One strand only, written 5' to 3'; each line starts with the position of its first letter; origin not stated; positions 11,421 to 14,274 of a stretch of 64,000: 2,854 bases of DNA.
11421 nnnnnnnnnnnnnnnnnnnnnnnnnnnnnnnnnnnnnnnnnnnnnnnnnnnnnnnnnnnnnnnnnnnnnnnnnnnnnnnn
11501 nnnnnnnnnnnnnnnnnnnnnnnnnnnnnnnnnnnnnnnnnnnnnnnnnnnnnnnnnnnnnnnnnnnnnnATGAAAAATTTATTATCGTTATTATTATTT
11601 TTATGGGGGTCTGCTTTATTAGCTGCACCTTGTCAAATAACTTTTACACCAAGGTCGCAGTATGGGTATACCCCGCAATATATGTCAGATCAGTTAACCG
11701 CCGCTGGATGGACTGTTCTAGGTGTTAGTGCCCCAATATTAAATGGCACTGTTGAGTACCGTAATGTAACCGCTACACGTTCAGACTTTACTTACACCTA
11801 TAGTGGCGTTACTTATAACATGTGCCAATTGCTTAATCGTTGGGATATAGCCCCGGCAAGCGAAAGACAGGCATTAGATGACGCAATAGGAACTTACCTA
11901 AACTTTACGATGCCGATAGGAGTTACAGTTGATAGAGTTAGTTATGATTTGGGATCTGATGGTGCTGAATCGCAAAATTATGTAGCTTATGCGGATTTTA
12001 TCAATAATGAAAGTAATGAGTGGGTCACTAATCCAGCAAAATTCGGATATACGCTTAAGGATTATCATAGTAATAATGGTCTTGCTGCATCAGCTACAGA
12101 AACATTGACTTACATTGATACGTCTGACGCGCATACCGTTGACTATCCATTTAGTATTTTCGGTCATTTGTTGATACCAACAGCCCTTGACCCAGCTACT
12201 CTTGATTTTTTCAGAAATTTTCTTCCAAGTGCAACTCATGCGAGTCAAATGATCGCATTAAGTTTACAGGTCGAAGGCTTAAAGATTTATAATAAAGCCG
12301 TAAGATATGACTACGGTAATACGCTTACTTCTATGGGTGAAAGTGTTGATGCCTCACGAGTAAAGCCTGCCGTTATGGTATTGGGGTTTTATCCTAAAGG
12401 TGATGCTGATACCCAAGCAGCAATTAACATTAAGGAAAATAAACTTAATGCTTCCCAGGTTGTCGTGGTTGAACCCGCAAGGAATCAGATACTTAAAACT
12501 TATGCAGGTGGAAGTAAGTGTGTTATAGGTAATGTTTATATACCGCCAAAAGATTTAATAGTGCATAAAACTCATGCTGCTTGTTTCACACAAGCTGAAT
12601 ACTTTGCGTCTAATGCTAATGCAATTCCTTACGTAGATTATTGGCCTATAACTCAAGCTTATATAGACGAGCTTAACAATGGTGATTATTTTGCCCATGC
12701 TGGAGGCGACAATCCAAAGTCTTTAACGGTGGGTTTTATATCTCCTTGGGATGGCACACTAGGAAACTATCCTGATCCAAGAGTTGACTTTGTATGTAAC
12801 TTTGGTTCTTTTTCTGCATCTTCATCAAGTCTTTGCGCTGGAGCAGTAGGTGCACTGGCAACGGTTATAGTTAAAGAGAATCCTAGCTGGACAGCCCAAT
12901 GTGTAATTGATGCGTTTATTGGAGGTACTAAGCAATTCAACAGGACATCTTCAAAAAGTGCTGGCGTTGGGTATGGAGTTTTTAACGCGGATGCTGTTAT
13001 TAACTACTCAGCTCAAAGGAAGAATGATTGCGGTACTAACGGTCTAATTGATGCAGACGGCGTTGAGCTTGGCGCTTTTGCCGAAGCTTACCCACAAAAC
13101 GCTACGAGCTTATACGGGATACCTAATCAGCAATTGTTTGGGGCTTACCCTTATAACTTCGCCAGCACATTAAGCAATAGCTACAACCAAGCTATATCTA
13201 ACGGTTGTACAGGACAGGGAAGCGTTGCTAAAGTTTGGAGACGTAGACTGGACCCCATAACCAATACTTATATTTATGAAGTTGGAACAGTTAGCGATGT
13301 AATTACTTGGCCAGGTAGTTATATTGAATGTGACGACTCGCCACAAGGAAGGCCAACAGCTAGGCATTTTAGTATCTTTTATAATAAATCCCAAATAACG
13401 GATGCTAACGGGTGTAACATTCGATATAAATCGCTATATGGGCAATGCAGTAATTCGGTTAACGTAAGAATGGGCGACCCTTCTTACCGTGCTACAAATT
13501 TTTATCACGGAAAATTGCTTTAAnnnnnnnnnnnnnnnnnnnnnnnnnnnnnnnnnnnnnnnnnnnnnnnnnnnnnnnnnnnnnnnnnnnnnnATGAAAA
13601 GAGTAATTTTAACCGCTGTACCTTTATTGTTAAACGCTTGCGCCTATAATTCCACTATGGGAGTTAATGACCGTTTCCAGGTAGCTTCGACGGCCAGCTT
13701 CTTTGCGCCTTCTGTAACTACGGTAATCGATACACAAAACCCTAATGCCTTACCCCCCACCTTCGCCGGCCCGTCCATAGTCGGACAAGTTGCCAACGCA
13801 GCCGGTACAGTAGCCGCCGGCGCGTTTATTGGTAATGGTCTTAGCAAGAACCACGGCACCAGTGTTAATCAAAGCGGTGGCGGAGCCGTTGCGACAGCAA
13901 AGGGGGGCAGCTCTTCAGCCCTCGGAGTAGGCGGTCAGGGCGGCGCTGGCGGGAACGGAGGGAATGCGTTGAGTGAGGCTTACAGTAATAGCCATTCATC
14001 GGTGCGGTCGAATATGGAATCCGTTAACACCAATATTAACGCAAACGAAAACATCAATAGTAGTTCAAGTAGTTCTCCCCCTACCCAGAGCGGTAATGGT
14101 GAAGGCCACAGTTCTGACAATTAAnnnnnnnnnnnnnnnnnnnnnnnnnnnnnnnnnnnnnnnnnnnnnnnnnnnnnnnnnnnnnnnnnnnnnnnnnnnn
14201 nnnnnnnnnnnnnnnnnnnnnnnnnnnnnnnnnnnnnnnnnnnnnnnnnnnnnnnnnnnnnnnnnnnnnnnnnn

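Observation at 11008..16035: Terminator-bounded cassette of four exported proteins inserted between early and late modules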

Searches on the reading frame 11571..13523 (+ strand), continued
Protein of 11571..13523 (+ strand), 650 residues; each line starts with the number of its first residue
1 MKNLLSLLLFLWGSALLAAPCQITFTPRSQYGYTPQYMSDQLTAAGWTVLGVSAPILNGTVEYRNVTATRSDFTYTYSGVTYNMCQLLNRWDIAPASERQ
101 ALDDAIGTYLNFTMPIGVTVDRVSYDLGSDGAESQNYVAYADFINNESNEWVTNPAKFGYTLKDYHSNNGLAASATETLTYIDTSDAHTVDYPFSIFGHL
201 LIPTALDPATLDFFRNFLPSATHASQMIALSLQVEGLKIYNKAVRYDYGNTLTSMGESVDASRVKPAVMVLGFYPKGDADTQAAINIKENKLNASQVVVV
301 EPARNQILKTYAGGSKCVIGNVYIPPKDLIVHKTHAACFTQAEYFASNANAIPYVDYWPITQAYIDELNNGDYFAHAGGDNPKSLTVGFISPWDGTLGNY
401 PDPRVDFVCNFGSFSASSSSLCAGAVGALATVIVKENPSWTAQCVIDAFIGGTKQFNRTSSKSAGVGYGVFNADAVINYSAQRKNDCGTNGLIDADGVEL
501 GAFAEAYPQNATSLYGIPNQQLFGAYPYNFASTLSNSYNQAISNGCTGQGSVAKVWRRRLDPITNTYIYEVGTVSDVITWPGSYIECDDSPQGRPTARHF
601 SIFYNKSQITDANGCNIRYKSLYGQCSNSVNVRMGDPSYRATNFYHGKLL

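Call 47: predict_structure(alignment_id=A1)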
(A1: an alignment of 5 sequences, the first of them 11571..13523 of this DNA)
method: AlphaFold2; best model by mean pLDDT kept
length: 650 residues; sequences in the alignment: 5
mean_pLDDT: 34.9   pTM: 0.27
mean pLDDT of the five models: 34.9, 32.3, 31.0, 30.2, 30.1
residues with pLDDT >= 90: 0; 70-90: 15; 50-70: 60; < 50: 575
segments of 3 or more residues with pLDDT < 50: 1-19, 27-33, 54-62, 91-93, 95-97, 110-479, 481-551, 558-569, 573-650
pLDDT, mean of each block of 10 residues (from residue 1): 42 39 51 51 70 49 57 72 61 49 54 31 26 26 27 25 25 26 22 24 25 29 34 31 29 29 28 31 32 32 29 26 28 25 28 23 28 25 24 26 33 28 42 45 44 36 30 45 42 28 24 24 25 35 44 48 41 44 43 35 32 29 28 30 27
secondary structure, 60 per line:
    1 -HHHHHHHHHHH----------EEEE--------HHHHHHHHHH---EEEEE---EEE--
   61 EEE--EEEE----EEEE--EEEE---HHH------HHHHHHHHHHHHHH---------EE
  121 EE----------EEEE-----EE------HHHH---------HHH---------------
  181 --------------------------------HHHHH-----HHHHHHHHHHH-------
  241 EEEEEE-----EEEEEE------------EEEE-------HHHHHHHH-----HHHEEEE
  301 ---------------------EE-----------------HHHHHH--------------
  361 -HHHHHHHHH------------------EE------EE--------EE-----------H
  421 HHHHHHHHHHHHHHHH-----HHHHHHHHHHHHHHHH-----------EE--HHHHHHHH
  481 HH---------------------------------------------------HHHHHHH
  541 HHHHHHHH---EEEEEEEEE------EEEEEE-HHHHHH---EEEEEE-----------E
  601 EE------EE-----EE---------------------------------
elements in order: H2-12 E23-26 H35-44 E48-52 E56-58 E61-63 E66-69 E74-77 E80-83 H96-109 E119-122 E133-136 H150-153 H213-217 H223-233 E241-246 E252-257 E270-273 H281-288 E297-300 H341-346 H362-370 H420-436 H442-457 H473-482 H534-548 E552-560 E567-572 H574-579 E583-588 E600-602
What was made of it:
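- On Subtilase (S8, clan SB): The AlphaFold2 model has pLDDT 35 (call 47).
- The AlphaFold model failed (pLDDT 35, call 47), so the fold is unconfirmed. The model failed (call 47).
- Tried and rejected: It failed (pLDDT 35, call 47).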

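Call 48: search_protein_families(library=pfam, alignment_id=A1, max_evalue=10)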
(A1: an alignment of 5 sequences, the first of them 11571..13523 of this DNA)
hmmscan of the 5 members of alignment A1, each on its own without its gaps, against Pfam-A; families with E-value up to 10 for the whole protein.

A. member 1, window:11571-13523:+ (650 aa): 0 families

B. families by the number of members that match (of 5 scanned): 2 families
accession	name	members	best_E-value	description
PF21277.2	T6SS_VgrG3-like_C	1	0.063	Type VI secretion system spike protein VgrG3-like, C-terminal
PF13783.11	DUF4177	1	0.16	Domain of unknown function (DUF4177)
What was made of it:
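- Pfam Peptidase_S8 does not match any family member, even at E ≤ 10 (call 48). Pfam S8 does not match (call 48).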

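Call 49: search_protein_families(library=ncbifam, alignment_id=A1, max_evalue=10)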
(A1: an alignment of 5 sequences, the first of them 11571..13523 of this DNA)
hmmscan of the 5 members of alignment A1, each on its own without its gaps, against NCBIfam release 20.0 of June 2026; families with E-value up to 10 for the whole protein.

A. member 1, window:11571-13523:+ (650 aa): 0 families

B. families by the number of members that match (of 5 scanned): 1 family
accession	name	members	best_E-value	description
TIGR03921.1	T7SS_mycosin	3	1.1e-05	type VII secretion-associated serine protease mycosin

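Call 65: search_protein_families(library=pfam, proteins=[L006:12046-13464:+, L008:7745-8086:+, L010:2539-2970:+], max_evalue=0.1)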
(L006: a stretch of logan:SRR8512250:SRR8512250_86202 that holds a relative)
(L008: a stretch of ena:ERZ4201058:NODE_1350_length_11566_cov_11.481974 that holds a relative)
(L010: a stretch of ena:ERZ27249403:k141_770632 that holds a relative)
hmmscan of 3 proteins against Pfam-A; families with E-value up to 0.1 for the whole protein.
L006:12046-13464:+ (472 aa): 2 families
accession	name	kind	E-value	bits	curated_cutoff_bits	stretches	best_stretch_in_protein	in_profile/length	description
PF13472.12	Lipase_GDSL_2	-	0.00042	21.3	32.9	1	259-377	3-121/178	GDSL-like Lipase/Acylhydrolase family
PF00657.28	Lipase_GDSL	-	0.0032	18.1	23.6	1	321-461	74-208/208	GDSL-like Lipase/Acylhydrolase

L008:7745-8086:+ (113 aa): 0 families

L010:2539-2970:+ (143 aa): 0 families
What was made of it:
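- In L006 a GDSL/SGNH-like protein, possibly tail-associated, follows P2 (call 65).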

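Call 72: search_protein_families(library=ncbifam, proteins=[window:11571-13523:+, P0122, P0123, P0124, P0125], max_evalue=1)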
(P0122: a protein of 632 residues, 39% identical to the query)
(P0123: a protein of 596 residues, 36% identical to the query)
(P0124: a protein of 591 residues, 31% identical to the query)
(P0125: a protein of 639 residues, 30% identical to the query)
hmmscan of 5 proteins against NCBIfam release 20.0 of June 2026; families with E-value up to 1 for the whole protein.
window:11571-13523:+ (650 aa): 0 families

P0122 (632 aa): 0 families

P0123 (596 aa): 1 family
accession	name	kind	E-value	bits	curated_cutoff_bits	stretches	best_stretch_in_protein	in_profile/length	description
TIGR03921.1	T7SS_mycosin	equivalog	0.00047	19.4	278.75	1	430-482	229-278/353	type VII secretion-associated serine protease mycosin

P0124 (591 aa): 1 family
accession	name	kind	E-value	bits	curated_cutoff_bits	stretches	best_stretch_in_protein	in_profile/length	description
TIGR03921.1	T7SS_mycosin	equivalog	0.069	12.3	278.75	1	425-487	229-288/353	type VII secretion-associated serine protease mycosin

P0125 (639 aa): 1 family
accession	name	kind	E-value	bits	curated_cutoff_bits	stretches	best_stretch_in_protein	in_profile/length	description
TIGR03921.1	T7SS_mycosin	equivalog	1.1e-05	24.7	278.75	1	408-486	213-288/353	type VII secretion-associated serine protease mycosin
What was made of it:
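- The NCBIfam mycosin model TIGR03921 hits 3 of 5 members independently (E 1.1e-5, 4.7e-4, 0.069; calls 49, 72).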

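Call 73: search_protein_families(library=padloc, proteins=[window:11571-13523:+], max_evalue=0.1)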
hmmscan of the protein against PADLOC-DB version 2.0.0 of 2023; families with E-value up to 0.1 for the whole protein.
window:11571-13523:+ (650 aa): 0 families

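Call 105: fold_search(model_id=the predicted structure, library=pdb)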
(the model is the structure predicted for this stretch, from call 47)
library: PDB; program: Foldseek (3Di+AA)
matches with E <= 10: 499; with E <= 0.001: 0
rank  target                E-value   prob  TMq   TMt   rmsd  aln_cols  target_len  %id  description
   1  1sua_A                1.9e-01  0.63  0.08  0.18   5.0        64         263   23  SUBTILISIN BPN' (released 1998-01-14)
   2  1gns                  2.2e-01  0.72  0.08  0.18   4.8        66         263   23  SUBTILISIN BPN' (released 2002-06-27)
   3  1v6c_A                2.8e-01  0.82  0.09  0.13   3.4        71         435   24  Crystal Structure of Psychrophilic Subtilisin-like Protease Apa1 from Antarctic Psychrotroph Pseudoalteromonas sp. AS- (released 2004-12-28)
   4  2caj_A                3.5e-01  0.38  0.06  0.27  12.6        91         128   16  NikR from Helicobacter pylori in closed trans-conformation and nickel bound to 4 intermediary sites (released 2006-07-17)
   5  2wvd_A                5.8e-01  0.41  0.06  0.26   9.1        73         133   16  Structural and mechanistic insights into Helicobacter pylori NikR function (released 2010-01-19)
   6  1v6c_B                6.2e-01  0.72  0.09  0.13   3.3        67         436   24  Crystal Structure of Psychrophilic Subtilisin-like Protease Apa1 from Antarctic Psychrotroph Pseudoalteromonas sp. AS- (released 2004-12-28)
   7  7am8                  6.2e-01  0.41  0.08  0.17   4.9        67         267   21  Crystal structure of Omniligase mutant W189F (released 2021-02-17)
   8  1lw6_E                6.5e-01  0.41  0.08  0.17   4.9        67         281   22  Crystal Structure of the Complex of Subtilisin BPN' with Chymotrypsin Inhibitor 2 at 1.5 Angstrom Resolution (released 2002-08-21)
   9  2wvc_A                6.5e-01  0.28  0.06  0.26  12.8        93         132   16  Structural and mechanistic insights into Helicobacter pylori NikR function (released 2010-01-19)
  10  2wvb_B                6.5e-01  0.23  0.06  0.23   9.3        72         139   15  Structural and mechanistic insights into Helicobacter pylori NikR function (released 2010-01-19)
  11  6u9d_H                6.9e-01  0.60  0.09  0.20   4.5        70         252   14  Saccharomyces cerevisiae acetohydroxyacid synthase (released 2020-07-15)
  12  7am5                  6.9e-01  0.47  0.08  0.18   4.7        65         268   23  Crystal structure of Peptiligase mutant - L217H/M222P/A225N (released 2021-02-17)
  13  1suc                  6.9e-01  0.41  0.08  0.18   5.0        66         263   23  CALCIUM-INDEPENDENT SUBTILISIN BY DESIGN (released 1994-01-31)
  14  6ud7_C                6.9e-01  0.38  0.07  0.39   3.8        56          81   11  Crystal structure of full-length human DCAF15-DDB1(deltaBPB)-DDA1-RBM39 in complex with indisulam (released 2019-12-18)
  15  7am6_C                7.3e-01  0.41  0.08  0.18   6.4        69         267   20  Crystal structure of Peptiligase mutant - L217H/M222P/A225N/F189W (released 2021-02-17)
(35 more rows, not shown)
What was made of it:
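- On Subtilase (S8, clan SB): Its Foldseek top hits are subtilisins, but at E 0.2-1 over about 65 columns (call 105).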

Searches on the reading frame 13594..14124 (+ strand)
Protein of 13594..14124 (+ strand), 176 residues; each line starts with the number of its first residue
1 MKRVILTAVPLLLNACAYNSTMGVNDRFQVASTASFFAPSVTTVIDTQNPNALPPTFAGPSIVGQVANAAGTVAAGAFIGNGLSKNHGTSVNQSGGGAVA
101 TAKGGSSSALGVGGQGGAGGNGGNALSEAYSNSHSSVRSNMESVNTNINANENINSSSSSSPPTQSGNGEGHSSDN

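Call 5: search_protein_families(library=pfam, proteins=[window:13594-14124:+], max_evalue=1)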
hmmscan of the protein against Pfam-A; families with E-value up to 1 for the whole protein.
window:13594-14124:+ (176 aa): 0 families

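Call 6: search_protein_families(library=phrogs, proteins=[window:13594-14124:+], max_evalue=0.1)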
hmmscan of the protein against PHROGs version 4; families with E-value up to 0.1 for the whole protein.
window:13594-14124:+ (176 aa): 0 families

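Call 72: search_protein_families(library=ncbifam, proteins=[window:13594-14124:+], max_evalue=1)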
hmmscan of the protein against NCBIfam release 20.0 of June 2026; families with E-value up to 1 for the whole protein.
window:13594-14124:+ (176 aa): 0 families

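Call 73: search_protein_families(library=padloc, proteins=[window:13594-14124:+], max_evalue=0.1)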
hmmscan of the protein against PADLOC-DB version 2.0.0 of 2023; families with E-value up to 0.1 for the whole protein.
window:13594-14124:+ (176 aa): 0 families

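Call 82: search_dna_similar(query=window:13594-14124:+, collection=phages, mode=protein, max_evalue=0.001, max_rows=10)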
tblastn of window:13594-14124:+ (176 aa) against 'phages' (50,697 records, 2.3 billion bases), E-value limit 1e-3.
No match.
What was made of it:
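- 13594..14124 (+): P3: a 176-aa protein rich in Gly, Ser, Asn and Ala, with a lipobox-like LLNA|C. It is an orphan. No family or phage match (calls 5, 6, 72, 73, 82).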
